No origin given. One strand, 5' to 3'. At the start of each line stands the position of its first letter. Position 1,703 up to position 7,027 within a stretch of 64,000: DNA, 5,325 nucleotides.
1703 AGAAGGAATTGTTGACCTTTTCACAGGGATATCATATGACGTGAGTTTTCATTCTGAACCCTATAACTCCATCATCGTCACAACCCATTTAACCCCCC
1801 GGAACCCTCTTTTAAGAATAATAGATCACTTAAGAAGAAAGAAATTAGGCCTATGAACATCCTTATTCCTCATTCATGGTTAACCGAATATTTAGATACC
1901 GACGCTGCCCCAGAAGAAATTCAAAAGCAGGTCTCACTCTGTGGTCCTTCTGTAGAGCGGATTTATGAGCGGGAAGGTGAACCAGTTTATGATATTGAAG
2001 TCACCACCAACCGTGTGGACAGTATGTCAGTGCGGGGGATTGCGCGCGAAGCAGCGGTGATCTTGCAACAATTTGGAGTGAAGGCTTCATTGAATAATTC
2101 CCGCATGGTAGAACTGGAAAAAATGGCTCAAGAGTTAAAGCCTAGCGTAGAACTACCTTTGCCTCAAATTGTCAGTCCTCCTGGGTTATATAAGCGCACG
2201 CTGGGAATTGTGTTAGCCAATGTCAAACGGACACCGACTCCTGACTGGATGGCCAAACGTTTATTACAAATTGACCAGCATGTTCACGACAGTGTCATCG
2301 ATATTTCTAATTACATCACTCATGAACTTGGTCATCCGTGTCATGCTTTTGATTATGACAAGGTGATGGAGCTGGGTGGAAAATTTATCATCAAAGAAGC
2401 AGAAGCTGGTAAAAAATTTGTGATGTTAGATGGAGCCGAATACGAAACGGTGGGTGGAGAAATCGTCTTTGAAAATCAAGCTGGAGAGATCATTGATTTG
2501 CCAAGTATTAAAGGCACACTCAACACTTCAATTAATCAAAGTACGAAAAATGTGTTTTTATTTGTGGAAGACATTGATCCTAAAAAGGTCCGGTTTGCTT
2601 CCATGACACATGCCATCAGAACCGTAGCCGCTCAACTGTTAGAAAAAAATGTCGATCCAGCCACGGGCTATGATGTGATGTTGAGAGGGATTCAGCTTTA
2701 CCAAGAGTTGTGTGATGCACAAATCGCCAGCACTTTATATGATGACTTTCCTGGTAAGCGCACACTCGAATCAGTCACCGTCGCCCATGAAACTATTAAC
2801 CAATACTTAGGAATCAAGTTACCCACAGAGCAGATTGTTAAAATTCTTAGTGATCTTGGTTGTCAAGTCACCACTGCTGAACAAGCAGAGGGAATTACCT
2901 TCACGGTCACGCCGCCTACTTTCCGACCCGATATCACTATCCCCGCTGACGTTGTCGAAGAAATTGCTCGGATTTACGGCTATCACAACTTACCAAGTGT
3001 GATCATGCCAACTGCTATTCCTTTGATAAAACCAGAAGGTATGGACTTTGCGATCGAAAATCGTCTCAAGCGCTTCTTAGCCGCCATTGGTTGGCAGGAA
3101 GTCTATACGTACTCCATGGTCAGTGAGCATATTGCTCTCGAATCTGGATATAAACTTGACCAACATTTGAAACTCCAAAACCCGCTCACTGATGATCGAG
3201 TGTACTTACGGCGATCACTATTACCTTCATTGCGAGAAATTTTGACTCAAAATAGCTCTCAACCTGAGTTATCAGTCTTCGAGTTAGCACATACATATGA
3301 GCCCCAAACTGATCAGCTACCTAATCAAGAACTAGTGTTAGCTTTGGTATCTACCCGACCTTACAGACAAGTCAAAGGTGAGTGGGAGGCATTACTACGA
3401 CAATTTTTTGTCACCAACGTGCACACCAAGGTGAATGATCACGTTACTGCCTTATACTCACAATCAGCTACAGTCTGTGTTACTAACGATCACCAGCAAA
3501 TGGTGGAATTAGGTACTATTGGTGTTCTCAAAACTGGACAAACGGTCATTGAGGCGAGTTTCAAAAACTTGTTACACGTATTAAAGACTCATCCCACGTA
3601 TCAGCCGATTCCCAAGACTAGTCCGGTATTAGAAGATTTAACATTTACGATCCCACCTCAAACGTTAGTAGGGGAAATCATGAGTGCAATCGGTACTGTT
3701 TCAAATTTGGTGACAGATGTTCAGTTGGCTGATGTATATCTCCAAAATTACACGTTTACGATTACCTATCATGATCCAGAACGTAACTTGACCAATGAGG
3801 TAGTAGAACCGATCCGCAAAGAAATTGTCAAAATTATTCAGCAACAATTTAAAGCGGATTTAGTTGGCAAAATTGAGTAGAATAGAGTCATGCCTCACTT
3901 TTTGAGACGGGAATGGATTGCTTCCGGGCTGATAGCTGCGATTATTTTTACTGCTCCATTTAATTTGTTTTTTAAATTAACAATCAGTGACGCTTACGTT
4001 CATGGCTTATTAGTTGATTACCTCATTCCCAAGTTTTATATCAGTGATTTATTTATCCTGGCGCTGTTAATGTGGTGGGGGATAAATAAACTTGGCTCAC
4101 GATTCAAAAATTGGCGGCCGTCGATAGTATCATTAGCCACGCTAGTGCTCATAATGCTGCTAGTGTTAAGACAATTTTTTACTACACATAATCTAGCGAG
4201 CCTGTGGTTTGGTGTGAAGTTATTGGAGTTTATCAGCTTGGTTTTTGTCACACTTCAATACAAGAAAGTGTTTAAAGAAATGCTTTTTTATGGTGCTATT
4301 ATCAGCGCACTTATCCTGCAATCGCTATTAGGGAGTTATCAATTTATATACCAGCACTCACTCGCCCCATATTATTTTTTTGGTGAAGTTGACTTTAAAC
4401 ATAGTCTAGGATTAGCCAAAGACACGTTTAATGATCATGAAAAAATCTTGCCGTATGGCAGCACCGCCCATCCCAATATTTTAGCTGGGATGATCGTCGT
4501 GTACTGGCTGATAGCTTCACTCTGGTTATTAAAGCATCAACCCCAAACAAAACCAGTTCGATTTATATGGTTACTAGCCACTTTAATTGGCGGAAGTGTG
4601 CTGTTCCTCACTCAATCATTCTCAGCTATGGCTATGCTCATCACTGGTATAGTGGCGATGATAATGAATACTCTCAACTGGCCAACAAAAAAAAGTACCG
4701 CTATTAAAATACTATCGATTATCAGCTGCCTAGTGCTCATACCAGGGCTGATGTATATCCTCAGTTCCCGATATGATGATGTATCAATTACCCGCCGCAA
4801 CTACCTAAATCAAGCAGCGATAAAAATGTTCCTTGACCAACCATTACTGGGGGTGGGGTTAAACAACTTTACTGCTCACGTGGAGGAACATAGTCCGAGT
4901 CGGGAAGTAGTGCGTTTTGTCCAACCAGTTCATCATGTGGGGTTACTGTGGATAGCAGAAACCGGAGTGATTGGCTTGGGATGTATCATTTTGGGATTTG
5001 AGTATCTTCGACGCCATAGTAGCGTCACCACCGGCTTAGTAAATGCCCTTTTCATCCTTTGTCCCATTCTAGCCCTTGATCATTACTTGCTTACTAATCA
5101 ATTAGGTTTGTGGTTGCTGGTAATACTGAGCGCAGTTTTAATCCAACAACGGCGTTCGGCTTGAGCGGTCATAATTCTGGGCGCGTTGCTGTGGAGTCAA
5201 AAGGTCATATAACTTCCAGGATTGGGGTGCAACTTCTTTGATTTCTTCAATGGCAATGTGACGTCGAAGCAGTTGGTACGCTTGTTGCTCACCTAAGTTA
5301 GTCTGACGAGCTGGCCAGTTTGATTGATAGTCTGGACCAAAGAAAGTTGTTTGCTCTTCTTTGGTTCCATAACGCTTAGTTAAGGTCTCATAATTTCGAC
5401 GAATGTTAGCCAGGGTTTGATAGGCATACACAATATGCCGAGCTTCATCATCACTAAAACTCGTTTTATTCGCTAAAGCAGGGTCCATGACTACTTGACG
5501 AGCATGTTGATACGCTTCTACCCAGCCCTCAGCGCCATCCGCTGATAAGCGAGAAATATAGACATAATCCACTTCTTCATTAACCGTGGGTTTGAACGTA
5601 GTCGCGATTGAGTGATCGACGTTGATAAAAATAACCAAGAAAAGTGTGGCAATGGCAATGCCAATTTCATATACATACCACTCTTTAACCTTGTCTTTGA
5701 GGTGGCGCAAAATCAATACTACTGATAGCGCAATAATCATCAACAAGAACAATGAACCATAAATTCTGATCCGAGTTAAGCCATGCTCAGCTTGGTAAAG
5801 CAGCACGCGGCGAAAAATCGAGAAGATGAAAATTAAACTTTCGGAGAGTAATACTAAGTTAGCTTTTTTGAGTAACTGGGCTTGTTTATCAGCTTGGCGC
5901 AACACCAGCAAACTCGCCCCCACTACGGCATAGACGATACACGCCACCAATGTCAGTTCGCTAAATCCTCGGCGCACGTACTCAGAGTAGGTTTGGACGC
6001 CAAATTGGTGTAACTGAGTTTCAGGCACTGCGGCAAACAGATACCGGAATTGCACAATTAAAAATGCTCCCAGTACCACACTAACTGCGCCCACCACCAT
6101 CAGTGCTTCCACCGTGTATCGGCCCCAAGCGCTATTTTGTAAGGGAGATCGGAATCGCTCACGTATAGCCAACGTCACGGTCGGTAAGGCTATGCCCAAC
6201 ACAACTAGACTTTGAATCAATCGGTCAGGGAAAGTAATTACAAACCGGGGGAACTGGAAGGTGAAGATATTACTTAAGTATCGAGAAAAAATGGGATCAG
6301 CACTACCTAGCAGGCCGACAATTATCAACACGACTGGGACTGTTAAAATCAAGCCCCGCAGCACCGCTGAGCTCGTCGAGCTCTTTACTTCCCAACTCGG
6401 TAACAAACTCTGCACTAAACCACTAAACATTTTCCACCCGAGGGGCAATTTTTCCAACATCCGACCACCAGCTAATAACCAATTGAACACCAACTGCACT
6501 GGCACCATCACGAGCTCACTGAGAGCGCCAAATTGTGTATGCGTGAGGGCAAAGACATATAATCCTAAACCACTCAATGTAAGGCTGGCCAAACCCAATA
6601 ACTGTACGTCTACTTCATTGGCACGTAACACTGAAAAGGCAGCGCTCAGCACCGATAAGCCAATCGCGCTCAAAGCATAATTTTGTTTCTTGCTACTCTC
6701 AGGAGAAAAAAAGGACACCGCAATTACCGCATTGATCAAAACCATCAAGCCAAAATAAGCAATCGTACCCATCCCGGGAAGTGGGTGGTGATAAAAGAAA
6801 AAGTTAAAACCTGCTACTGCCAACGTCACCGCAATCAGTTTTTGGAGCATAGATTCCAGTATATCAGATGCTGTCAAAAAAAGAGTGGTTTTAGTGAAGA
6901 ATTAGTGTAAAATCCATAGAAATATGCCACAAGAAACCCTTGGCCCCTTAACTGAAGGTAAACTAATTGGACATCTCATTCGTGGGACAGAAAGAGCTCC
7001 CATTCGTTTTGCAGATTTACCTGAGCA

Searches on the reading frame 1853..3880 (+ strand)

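Call 77: search_protein_families(library=pfam, proteins=[window:1853-3880:+], max_evalue=0.00001)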
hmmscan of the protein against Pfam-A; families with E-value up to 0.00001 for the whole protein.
window:1853-3880:+ (675 aa): 4 families
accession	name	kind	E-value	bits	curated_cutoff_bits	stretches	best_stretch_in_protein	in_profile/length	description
PF03483.22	B3_4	-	1.1e-38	133.1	29.3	1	113-287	2-173/174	B3/4 domain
PF03484.21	B5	-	7.3e-25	87.4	28.6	1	308-377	1-67/67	tRNA synthetase B5 domain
PF17759.6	tRNA_synthFbeta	-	8.5e-24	84.6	22.4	1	396-560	16-194/214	Phenylalanyl tRNA synthetase beta chain CLM domain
PF03147.19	FDX-ACB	-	4.2e-10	40.4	31.1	1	590-670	4-93/94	Ferredoxin-fold anticodon binding domain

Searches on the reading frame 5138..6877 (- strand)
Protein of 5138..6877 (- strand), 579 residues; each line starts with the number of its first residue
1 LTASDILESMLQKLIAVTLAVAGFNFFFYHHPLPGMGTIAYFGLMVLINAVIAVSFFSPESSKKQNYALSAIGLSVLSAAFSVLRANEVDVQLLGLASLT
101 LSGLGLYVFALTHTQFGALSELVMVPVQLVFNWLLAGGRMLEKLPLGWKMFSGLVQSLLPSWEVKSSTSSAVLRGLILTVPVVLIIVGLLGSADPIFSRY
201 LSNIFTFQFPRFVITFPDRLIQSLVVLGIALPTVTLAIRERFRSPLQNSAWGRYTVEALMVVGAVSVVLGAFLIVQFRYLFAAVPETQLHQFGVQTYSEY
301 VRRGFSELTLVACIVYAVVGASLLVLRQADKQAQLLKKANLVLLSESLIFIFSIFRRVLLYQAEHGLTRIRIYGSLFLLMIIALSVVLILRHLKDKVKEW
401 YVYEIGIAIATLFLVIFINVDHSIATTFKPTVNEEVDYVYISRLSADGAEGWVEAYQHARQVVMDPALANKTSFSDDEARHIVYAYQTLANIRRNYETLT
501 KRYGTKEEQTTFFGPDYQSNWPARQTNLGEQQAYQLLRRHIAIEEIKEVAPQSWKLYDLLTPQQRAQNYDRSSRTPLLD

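Call 77: search_protein_families(library=pfam, proteins=[window:5138-6877:-], max_evalue=0.00001)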
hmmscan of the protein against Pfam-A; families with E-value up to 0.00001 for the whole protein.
window:5138-6877:- (579 aa): 1 family
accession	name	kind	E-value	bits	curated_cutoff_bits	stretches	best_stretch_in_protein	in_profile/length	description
PF13687.11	DUF4153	-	9.1e-42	144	27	1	76-450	6-368/373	Domain of unknown function (DUF4153)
